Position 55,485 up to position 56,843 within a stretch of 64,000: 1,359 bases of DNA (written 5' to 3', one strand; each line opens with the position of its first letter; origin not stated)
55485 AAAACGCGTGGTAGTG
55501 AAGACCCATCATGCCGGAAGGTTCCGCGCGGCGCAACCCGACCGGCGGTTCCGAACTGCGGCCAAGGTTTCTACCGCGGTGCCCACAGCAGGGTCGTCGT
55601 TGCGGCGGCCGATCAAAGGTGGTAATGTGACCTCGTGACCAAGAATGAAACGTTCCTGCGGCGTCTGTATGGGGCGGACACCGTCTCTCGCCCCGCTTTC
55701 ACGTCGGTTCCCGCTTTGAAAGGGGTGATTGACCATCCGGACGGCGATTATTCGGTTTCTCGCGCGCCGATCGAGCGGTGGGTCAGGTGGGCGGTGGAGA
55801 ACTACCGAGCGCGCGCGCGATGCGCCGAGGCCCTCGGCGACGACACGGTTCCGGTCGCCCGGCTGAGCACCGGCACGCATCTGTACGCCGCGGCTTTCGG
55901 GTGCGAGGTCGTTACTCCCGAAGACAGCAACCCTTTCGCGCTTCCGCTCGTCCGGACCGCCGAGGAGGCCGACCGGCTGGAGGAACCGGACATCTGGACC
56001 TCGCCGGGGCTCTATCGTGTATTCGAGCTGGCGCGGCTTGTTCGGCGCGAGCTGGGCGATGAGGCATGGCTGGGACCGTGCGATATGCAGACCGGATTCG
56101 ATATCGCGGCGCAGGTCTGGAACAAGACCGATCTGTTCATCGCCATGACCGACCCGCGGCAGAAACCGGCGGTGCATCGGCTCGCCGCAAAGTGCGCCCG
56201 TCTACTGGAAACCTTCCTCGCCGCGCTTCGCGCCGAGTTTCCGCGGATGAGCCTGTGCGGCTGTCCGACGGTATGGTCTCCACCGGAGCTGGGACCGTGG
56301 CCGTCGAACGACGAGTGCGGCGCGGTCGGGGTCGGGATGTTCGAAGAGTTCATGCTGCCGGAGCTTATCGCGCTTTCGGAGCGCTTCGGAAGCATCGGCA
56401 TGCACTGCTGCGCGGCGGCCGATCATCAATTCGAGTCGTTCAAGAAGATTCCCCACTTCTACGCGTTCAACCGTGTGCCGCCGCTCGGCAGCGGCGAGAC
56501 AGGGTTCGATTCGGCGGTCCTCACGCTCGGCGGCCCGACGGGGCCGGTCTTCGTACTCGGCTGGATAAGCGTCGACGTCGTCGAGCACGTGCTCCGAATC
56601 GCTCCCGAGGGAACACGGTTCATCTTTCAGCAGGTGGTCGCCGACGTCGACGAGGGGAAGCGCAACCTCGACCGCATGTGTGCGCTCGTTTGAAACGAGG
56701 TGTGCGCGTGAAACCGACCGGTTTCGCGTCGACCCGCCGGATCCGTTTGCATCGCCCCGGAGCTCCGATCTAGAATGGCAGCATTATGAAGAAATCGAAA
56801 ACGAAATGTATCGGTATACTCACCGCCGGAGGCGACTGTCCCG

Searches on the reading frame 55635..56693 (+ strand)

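Call 65: search_protein_families(library=pfam, proteins=[window:55635-56693:+], max_evalue=0.00001)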
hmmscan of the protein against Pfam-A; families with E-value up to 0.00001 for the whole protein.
window:55635-56693:+ (352 aa): 1 family
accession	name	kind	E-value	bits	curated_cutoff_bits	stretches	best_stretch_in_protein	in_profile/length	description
PF01208.23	URO-D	-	2.3e-08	33.9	23.9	1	76-198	69-194/346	Uroporphyrinogen decarboxylase (URO-D)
